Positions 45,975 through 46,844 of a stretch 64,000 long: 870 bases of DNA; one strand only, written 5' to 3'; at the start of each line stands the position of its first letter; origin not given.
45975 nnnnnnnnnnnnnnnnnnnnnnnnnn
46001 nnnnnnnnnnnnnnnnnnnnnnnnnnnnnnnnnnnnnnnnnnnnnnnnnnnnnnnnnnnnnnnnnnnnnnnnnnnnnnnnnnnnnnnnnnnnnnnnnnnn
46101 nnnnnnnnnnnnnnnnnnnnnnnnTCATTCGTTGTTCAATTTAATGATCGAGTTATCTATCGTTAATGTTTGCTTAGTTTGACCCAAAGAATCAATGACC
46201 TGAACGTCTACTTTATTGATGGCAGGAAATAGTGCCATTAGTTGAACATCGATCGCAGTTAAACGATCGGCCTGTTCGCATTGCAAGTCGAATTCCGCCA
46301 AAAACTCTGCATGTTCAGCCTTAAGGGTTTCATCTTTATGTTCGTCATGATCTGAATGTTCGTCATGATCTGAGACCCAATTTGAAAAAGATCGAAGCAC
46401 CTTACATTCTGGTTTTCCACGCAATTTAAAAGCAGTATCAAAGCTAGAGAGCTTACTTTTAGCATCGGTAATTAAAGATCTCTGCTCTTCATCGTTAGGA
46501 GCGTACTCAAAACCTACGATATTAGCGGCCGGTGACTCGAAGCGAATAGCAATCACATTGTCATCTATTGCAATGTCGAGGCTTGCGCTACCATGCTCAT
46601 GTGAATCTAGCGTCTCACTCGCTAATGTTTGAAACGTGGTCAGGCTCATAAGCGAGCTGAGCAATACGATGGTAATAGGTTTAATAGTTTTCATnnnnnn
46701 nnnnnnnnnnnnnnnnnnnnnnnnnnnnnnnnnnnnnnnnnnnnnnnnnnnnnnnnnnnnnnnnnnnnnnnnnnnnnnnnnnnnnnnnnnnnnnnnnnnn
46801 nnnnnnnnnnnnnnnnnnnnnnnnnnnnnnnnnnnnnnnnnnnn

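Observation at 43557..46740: Zur-box-fronted four-gene cluster: His-rich periplasmic protein, ABC ATPase, FtsX-like permease, DUF3299. Putative zinc-starvation uptake system (Zrg-like).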

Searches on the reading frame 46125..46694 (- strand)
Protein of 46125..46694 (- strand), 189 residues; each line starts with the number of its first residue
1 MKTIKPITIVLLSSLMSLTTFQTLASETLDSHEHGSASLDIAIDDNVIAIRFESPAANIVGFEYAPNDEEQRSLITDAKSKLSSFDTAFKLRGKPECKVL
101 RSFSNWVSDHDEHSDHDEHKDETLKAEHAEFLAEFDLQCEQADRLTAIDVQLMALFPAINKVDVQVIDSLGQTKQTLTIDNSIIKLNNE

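Call 3: search_protein_families(library=pfam, proteins=[window:46125-46694:-], max_evalue=0.01)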
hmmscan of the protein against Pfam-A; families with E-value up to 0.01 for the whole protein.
window:46125-46694:- (189 aa): 1 family
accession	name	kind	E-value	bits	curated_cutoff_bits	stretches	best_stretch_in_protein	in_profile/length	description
PF10986.14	ZrgA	-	7.7e-43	146.7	27.4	1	31-186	1-161/161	ZrgA family zinc uptake protein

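Call 4: search_protein_families(library=ncbifam, proteins=[window:46125-46694:-], max_evalue=0.01)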
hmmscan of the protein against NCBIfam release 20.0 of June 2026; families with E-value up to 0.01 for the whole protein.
window:46125-46694:- (189 aa): 1 family
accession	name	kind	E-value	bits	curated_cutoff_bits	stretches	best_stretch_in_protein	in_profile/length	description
NF047873.1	ZrgA_Zn_trans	equivalog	6.5e-35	120.7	185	2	11-122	4-115/213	zinc uptake protein ZrgA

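Call 10: search_solved_structures(query=window:46125-46694:-, max_evalue=1, show_alignments=2)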
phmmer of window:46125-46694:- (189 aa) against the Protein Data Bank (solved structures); distinct sequences matched with E-value up to 1: 3.
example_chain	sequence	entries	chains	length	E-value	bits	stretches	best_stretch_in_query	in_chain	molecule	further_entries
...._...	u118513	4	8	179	4.1e-16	62.7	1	27-177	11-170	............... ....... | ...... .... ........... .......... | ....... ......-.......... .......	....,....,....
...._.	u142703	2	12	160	2.9e-15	59.9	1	30-186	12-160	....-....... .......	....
3uiy_A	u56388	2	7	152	0.42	13.9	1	31-96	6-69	Chimera protein of SefD and SefA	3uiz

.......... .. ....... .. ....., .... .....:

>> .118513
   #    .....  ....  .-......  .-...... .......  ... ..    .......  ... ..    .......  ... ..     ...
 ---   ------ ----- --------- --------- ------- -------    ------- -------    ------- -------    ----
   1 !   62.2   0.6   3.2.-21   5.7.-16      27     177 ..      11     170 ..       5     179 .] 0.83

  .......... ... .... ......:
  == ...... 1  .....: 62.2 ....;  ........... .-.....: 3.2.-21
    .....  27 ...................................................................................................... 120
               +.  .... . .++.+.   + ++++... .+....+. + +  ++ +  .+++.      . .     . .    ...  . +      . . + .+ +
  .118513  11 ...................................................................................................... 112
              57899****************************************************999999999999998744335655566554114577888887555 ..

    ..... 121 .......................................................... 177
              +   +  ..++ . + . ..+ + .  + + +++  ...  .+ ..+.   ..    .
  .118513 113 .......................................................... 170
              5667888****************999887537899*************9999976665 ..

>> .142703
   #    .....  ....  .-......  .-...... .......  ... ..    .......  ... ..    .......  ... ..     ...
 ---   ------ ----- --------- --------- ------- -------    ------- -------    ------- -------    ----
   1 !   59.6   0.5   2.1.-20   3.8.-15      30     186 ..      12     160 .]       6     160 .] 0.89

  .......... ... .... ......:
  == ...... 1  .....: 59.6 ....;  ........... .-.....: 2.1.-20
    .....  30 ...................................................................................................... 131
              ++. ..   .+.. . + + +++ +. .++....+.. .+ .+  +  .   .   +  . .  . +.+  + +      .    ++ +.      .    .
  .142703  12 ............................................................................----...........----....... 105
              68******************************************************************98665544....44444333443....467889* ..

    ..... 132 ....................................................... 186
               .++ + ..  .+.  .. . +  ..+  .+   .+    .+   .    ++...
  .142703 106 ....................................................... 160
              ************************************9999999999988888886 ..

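Call 20: find_homologous_proteins(query=window:46125-46694:-, max_evalue=0.001)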
Query window:46125-46694:- (189 aa): 139 proteins with E <= 0.001 among 226 candidates; the best 120 are listed.
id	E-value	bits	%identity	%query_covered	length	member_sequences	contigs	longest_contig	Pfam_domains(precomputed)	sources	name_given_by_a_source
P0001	1.1e-112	392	97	100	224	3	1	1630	PF10986.15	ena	-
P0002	9.0e-79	281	70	99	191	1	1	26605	PF10986.15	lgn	-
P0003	1.1e-71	258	58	99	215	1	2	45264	PF10986.15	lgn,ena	-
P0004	2.5e-70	254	52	99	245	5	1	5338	PF10986.15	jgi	jgi:hypothetical protein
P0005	4.4e-70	253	55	98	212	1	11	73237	PF10986.15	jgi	jgi:hypothetical protein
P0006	8.2e-70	252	52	98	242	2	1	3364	PF10986.15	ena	-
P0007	1.2e-69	252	54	98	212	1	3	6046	PF10986.15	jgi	jgi:hypothetical protein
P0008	1.4e-69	251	51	99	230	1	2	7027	PF10986.15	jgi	jgi:hypothetical protein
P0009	1.5e-69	251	56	97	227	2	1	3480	PF10986.15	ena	-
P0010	3.4e-69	250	60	98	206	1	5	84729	PF10986.15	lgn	-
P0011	3.2e-68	247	51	98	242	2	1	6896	PF10986.15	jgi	jgi:hypothetical protein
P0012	1.4e-67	245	51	98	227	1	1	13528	PF10986.15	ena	-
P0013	1.5e-67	245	47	99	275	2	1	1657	PF10986.15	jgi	jgi:hypothetical protein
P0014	1.7e-67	245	51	98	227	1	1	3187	PF10986.15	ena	-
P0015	1.9e-67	244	52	98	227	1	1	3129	PF10986.15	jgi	jgi:hypothetical protein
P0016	2.9e-67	244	52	98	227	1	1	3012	PF10986.15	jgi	jgi:hypothetical protein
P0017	4.4e-67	243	64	98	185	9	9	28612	PF10986.15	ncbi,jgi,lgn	ncbi:MAG: hypothetical protein ACJAZT_000454 [Gammaproteobacteria bacterium]|jgi:hypothetical protei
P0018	5.3e-67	243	54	99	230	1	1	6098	PF10986.15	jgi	jgi:hypothetical protein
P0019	9.3e-67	242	47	99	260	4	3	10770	PF10986.15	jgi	jgi:hypothetical protein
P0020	3.8e-66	240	48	98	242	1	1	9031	PF10986.15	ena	-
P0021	4.1e-66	240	42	98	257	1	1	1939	PF10986.15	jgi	jgi:hypothetical protein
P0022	4.4e-66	240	48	98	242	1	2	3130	PF10986.15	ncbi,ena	-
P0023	5.5e-66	240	48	98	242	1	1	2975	PF10986.15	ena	-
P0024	5.6e-66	240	48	98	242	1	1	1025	PF10986.15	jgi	jgi:hypothetical protein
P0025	7.0e-66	239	59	66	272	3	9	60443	PF10986.15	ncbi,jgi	ncbi:MAG: hypothetical protein ACI9YO_000595 [Gammaproteobacteria bacterium]|jgi:hypothetical protei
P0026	1.5e-65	238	48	98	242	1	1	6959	PF10986.15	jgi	jgi:hypothetical protein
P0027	4.7e-65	237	60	98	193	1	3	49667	PF10986.15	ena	-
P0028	7.3e-65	236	54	98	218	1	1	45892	PF10986.15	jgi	jgi:hypothetical protein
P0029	8.8e-65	236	40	98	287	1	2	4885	PF10986.15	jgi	jgi:hypothetical protein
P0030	9.6e-65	236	53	98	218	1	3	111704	PF10986.15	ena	-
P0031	1.4e-64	235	53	98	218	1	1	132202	PF10986.15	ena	-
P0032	1.5e-64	235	54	98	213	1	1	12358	PF10986.15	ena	-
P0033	1.6e-64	235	52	98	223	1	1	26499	PF10986.15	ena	-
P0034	1.9e-64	235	54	98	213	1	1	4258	PF10986.15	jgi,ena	jgi:hypothetical protein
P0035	2.0e-64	235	55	98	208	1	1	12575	PF10986.15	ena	-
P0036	2.1e-64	235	46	98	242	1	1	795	PF10986.15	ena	-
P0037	2.1e-64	235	52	98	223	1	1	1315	PF10986.15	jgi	jgi:hypothetical protein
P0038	2.8e-64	234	55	98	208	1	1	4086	PF10986.15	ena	-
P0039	3.0e-64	234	53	98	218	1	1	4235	PF10986.15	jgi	jgi:hypothetical protein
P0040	3.1e-64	234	57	98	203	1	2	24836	PF10986.15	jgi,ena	jgi:hypothetical protein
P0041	3.9e-64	234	50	98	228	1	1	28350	PF10986.15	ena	-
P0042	5.8e-64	233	59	98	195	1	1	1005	PF10986.15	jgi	jgi:hypothetical protein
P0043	6.1e-64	233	58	98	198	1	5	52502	PF10986.15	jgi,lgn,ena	jgi:hypothetical protein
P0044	6.8e-64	233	58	98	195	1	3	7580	PF10986.15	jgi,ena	jgi:hypothetical protein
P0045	9.1e-64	233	61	98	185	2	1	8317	PF10986.15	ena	-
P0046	9.9e-64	232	55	98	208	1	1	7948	PF10986.15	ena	-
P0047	1.0e-63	232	58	98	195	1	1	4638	PF10986.15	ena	-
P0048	1.0e-63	232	58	66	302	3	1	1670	PF10986.15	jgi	jgi:hypothetical protein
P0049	2.2e-63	231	51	98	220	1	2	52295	PF10986.15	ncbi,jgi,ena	-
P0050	2.4e-63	231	53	98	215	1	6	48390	PF10986.15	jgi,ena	-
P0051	2.8e-63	231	54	98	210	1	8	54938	PF10986.15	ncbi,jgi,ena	-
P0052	3.0e-63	231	53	98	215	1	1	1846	PF10986.15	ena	-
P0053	4.7e-63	230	55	98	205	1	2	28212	PF10986.15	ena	-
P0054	5.9e-63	230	43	98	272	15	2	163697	PF10986.15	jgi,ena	-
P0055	6.6e-63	230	57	98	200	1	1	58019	PF10986.15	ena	-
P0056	8.0e-63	229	55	99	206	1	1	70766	PF10986.15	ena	-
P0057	5.0e-62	227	40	98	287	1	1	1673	PF10986.15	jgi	jgi:hypothetical protein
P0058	1.2e-61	226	59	99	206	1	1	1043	PF10986.15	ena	-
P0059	4.4e-61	224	46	98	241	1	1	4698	PF10986.15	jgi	jgi:hypothetical protein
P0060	1.3e-60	222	46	98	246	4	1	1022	PF10986.15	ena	-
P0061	3.7e-55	204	53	99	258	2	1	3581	PF10986.15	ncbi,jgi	ncbi:MAG: hypothetical protein ACI8XC_004479 [Gammaproteobacteria bacterium]|jgi:hypothetical protei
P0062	6.0e-54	201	51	99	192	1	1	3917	PF10986.15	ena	-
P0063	1.1e-53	200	54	98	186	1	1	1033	PF10986.15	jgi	jgi:hypothetical protein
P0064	1.2e-52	196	53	98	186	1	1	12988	PF10986.15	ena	-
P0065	4.3e-52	195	50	99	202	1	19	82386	PF10986.15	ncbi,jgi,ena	ncbi:MAG: ZrgA family zinc uptake protein [Pseudomonadales bacterium]|jgi:hypothetical protein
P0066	8.7e-52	194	51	99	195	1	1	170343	PF10986.15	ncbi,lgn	ncbi:MAG: DUF2796 domain-containing protein [Oceanospirillaceae bacterium]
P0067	9.3e-52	193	49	99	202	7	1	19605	PF10986.15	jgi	jgi:hypothetical protein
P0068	1.5e-51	193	50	99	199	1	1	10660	PF10986.15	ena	-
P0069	2.0e-51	192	50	99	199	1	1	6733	PF10986.15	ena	-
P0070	2.3e-51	192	51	99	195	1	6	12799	PF10986.15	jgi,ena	-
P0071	2.3e-51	192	49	99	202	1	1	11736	PF10986.15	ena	-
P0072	5.2e-51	191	51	98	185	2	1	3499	PF10986.15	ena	-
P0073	5.5e-51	191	52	98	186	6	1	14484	PF10986.15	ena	-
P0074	5.5e-51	191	51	98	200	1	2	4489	PF10986.15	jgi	jgi:hypothetical protein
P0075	8.3e-51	190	52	99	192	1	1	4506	PF10986.15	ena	-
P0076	2.4e-50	189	51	99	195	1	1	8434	PF10986.15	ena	-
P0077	3.7e-50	188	49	99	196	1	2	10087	PF10986.15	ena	-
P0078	4.3e-50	188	50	98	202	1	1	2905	PF10986.15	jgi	jgi:hypothetical protein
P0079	5.1e-50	188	49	99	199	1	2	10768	PF10986.15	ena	-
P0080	5.2e-50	188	51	99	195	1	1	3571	PF10986.15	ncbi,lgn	-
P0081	6.1e-49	184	49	99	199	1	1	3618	PF10986.15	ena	-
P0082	1.5e-48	183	51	99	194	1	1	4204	PF10986.15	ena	-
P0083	2.5e-48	182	50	99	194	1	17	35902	PF10986.15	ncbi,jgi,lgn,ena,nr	ncbi:MAG: DUF2796 domain-containing protein [Oceanospirillaceae bacterium]|jgi:hypothetical protein|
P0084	3.2e-48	182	50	99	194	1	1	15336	PF10986.15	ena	-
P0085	3.4e-48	182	49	99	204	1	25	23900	PF10986.15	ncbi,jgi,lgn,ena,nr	ncbi:MAG: DUF2796 domain-containing protein [Oceanospirillaceae bacterium]|jgi:hypothetical protein|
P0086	4.0e-48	182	49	99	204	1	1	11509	PF10986.15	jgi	jgi:hypothetical protein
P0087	4.1e-48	182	47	99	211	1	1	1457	PF10986.15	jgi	jgi:hypothetical protein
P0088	4.1e-48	182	50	99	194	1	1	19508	PF10986.15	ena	-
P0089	5.4e-48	181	50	99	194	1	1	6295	PF10986.15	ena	-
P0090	5.9e-48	181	51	99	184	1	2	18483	PF10986.15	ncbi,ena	-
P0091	6.3e-48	181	49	96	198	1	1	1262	PF10986.15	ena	-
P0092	8.5e-48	181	51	96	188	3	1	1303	PF10986.15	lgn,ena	-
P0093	1.1e-47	180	47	98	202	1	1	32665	PF10986.15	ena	-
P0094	1.2e-47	180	51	98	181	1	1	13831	PF10986.15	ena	-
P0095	1.7e-47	180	49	96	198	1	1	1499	PF10986.15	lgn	-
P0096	4.1e-47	178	49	96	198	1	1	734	PF10986.15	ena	-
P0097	5.1e-47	178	48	99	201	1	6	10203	PF10986.15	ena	-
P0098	1.2e-46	177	48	99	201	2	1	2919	PF10986.15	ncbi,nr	ncbi:MAG: DUF2796 domain-containing protein [Oceanospirillaceae bacterium]|nr:DUF2796 domain-contain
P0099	4.0e-46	175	46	99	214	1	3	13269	PF10986.15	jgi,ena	jgi:hypothetical protein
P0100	4.0e-46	175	47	99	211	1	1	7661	PF10986.15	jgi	-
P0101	4.7e-46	175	46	99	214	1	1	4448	PF10986.15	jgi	jgi:hypothetical protein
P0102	5.2e-46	175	46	99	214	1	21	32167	PF10986.15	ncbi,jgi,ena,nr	ncbi:MAG: DUF2796 domain-containing protein [Oceanospirillaceae bacterium]|jgi:hypothetical protein|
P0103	5.3e-46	175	47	99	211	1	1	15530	PF10986.15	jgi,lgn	jgi:hypothetical protein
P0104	5.8e-46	175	43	99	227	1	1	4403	PF10986.15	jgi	jgi:hypothetical protein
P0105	1.0e-45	174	47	96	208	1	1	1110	PF10986.15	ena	-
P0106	1.5e-45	173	47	96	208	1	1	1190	PF10986.15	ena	-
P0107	9.0e-45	171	44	99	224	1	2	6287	PF10986.15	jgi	jgi:hypothetical protein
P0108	1.1e-44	170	45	99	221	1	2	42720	PF10986.15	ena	-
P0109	8.2e-44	168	41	99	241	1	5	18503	PF10986.15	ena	-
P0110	9.8e-44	167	43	99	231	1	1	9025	PF10986.15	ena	-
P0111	1.8e-43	166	44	99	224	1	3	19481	PF10986.15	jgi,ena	jgi:hypothetical protein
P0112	4.5e-43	165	45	99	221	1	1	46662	PF10986.15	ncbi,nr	ncbi:DUF2796 domain-containing protein [Oceanospirillaceae bacterium]|nr:DUF2796 domain-containing p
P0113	4.6e-43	165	41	99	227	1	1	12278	PF10986.15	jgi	jgi:hypothetical protein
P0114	8.3e-43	164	65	60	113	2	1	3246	PF10986.15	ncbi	ncbi:MAG: hypothetical protein ACI9V8_002316, partial [Urechidicola sp.]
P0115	1.2e-42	164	42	99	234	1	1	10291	PF10986.15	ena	-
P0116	1.3e-41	160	42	99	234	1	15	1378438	PF10986.15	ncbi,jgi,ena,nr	ncbi:MAG: DUF2796 domain-containing protein [Oceanospirillaceae bacterium]|jgi:hypothetical protein|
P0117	1.8e-41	160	39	99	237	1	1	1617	PF10986.15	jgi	jgi:hypothetical protein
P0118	1.8e-41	160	42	99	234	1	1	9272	PF10986.15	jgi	-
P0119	2.8e-41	159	42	99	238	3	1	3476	PF10986.15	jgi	-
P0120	1.8e-40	157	39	99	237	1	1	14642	PF10986.15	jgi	-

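Call 22: find_related_loci(query=A1, collection=genome_contigs, flank=7000)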
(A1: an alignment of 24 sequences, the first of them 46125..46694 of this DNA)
Query A1 (189 aa) in genome_contigs; peptide patterns used: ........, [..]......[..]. (x = any residue, [..] = any of these).
49 stretches matched a pattern; 20 encode a relative of the query (tblastn E <= 1e-3); 20 distinct loci.
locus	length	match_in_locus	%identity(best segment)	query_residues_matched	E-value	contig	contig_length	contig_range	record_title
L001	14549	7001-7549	64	1-186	3e-76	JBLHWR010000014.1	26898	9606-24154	MAG: Gammaproteobacteria bacterium isolate 3300046534_155 Ga0491194_0002997, whole genome shotgun sequence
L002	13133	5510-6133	54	1-186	2e-67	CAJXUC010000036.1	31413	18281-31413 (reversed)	MAG TPA_asm: uncultured Gammaproteobacteria bacterium isolate SRR3933286_bin.3_MetaBAT_v2.12.1_MAG genome assembly, cont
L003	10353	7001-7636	47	1-188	1e-55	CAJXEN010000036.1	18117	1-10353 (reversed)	MAG TPA_asm: uncultured Oceanospirillaceae bacterium isolate ERR599122_bin.119_MetaBAT_v2.12.1_MAG genome assembly, cont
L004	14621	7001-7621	47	1-188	5e-52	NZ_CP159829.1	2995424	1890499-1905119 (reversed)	Candidatus Njordibacter sp. Uisw_058 chromosome, complete genome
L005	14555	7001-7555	50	1-186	2e-50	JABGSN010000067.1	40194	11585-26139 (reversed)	MAG: Oceanospirillaceae bacterium isolate SI034_bin108 k141_511379, whole genome shotgun sequence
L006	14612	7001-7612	46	1-186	5e-50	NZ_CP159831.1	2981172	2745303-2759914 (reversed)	Candidatus Njordibacter sp. Uisw_039 chromosome, complete genome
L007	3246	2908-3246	65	4-116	1e-49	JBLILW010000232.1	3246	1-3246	MAG: Urechidicola sp. isolate 3300054693_38 Ga0535663_0055832, whole genome shotgun sequence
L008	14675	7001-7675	42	1-188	6e-49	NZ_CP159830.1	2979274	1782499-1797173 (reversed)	Candidatus Njordibacter sp. Uisw_056 chromosome, complete genome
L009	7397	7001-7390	64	1-130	1e-46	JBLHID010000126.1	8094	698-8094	MAG: Polaribacter sp. isolate 3300054975_95 Ga0535640_0012996, whole genome shotgun sequence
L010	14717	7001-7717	36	1-186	1e-35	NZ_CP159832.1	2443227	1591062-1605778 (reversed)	Candidatus Njordibacter sp. Uisw_002 chromosome, complete genome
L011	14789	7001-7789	51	1-187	1e-33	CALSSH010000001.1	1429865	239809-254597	MAG: uncultured Pseudomonadales bacterium isolate V_MB144 genome assembly, contig: contig_11545_V_MB144, whole genome sh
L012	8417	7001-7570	31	9-186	2e-25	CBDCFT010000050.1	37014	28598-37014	MAG: Arenicellales bacterium isolate fa2340bb-7512-474c-9a1b-ad7969f9bc17 genome assembly, contig: contig_50, whole geno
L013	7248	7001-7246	55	11-93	4e-23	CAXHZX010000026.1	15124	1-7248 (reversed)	MAG TPA_asm: uncultured Oceanospirillaceae bacterium isolate ERR7163073_concoct_1 genome assembly, contig: ERZ8868456.23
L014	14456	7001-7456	32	28-188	6e-21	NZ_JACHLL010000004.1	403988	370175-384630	Pseudomonas fluvialis strain S00202 Ga0436331_04, whole genome shotgun sequence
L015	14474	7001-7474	30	28-188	2e-16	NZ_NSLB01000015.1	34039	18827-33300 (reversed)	Pseudomonas sp. HAR-UPW-AIA-41 NODE_15_length_34039_cov_146.865_ID_29, whole genome shotgun sequence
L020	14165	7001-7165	40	30-84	1e-10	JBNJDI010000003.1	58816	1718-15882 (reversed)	MAG: Pseudomonadota bacterium isolate Y23_45dBSd4.bin.90 NODE_66_length_58816_cov_369.869731, whole genome shotgun seque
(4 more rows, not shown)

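Call 37: search_protein_families(library=ncbifam, proteins=[L008:3955-5088:-, L008:5296-6099:+, L008:6099-6905:+], max_evalue=1e-10)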
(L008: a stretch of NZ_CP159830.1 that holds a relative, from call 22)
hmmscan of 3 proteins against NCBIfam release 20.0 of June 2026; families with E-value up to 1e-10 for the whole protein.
L008:3955-5088:- (377 aa): 8 families
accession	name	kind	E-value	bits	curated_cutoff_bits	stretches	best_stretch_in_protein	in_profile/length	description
NF007091.2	PRK09545.1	equivalog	2.8e-66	223.9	268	1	8-375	8-317/318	zinc ABC transporter substrate-binding protein ZnuA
NF040870.1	AztC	equivalog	4.5e-43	147.7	350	1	31-373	6-276/277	zinc ABC transporter substrate-binding protein AztC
NF053842.1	MnTportMntCDein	equivalog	1.8e-25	89.8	400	1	191-341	94-248/281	manganese ABC transporter substrate-binding protein MntC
TIGR03772.1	anch_rpt_subst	equivalog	3.8e-23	81.9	350.45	1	200-326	310-438/486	anchored repeat ABC transporter, substrate-binding protein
NF053703.1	Mn_SBP_EfaA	exception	2.6e-18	66.2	485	1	200-326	132-260/310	Mn/Fe ABC transporter substrate-binding lipoprotein EfaA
NF033605.1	Zn_bnd_ABC_AdcA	exception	7.2e-16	58.2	700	1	180-324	128-269/517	zinc ABC transporter substrate-binding lipoprotein AdcA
NF047355.1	ABC_bind_Mn_Staph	exception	3.1e-14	52.9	500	0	198-323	129-256/309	manganese ABC transporter substrate-binding lipoprotein MntC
NF040928.1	ABC_lipo_SloC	subfamily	4e-14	52.4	525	1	201-341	126-268/304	metal ABC transporter substrate-binding lipoprotein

L008:5296-6099:+ (267 aa): 178 families (the best 25 are shown)
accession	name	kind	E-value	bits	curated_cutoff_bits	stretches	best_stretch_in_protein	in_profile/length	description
NF007090.0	PRK09544.1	equivalog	1.9e-75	253.6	306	1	29-257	4-232/251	zinc ABC transporter ATP-binding protein ZnuC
NF040873.1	AztA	equivalog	1.8e-48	164.7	220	1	39-217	2-190/191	zinc ABC transporter ATP-binding protein AztA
NF053840.1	MnTportMntADein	equivalog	6.6e-42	143.7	400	1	30-234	2-221/240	manganese ABC transporter ATP-binding protein MntA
TIGR03771.1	anch_rpt_ABC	equivalog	1.8e-39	135.8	268.8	1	50-247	1-214/223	anchored repeat-type ABC transporter ATP-binding subunit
NF000355.4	ribo_prot_ABC_F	equivalog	1.4e-34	119.9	380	1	27-217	311-497/499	ribosomal protection-like ABC-F family protein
TIGR04521.1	ECF_ATPase_2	equivalog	1.5e-34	119.4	330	2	116-228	114-228/279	energy-coupling factor transporter ATPase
TIGR04520.1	ECF_ATPase_1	equivalog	2.1e-34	119.2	315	2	117-232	108-223/269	energy-coupling factor transporter ATPase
TIGR02315.1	ABC_phnC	equivalog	1.6e-33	116.2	266.1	2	103-222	107-222/243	phosphonate ABC transporter ATP-binding protein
NF010068.0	PRK13548.1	equivalog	3.4e-33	114.8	261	1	28-233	4-231/261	heme ABC transporter ATP-binding protein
TIGR01188.1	drrA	subfamily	5.5e-32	111.3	312.45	1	39-222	3-200/302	daunorubicin resistance ABC transporter, ATP-binding protein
TIGR03265.1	PhnT2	equivalog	1.1e-31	110.4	457.7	2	118-233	107-223/353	putative 2-aminoethylphosphonate ABC transporter ATP-binding protein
TIGR03873.1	F420-0_ABC_ATP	hypoth_equivalog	2e-31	109.2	372.4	1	30-246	2-238/256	putative F420-0 ABC transporter ATP-binding protein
NF010156.0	PRK13635.1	equivalog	4.9e-31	107.9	392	1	117-232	112-227/279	energy-coupling factor ABC transporter ATP-binding protein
NF006987.0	PRK09452.1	equivalog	5.6e-31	107.6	482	1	26-232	14-235/378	spermidine/putrescine ABC transporter ATP-binding protein PotA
NF008449.1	PRK11300.1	equivalog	5.7e-31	107.7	362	2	123-232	131-241/255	high-affinity branched-chain amino acid ABC transporter ATP-binding protein LivG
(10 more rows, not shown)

L008:6099-6905:+ (268 aa): 4 families
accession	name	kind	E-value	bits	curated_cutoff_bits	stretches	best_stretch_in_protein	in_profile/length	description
NF007089.0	PRK09543.1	equivalog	1.7e-71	240.8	284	1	5-255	4-255/261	zinc ABC transporter permease subunit ZnuB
NF040871.1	AztB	equivalog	1.9e-56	191.6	280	1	4-245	10-252/254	zinc ABC transporter permease AztB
NF040927.1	ABC_perm_SloB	subfamily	1.7e-34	119.9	460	1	5-257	11-263/271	metal ABC transporter permease subunit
TIGR03770.1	anch_rpt_perm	equivalog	4.9e-32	111.7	296.8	1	9-256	20-268/270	anchored repeat-type ABC transporter permease subunit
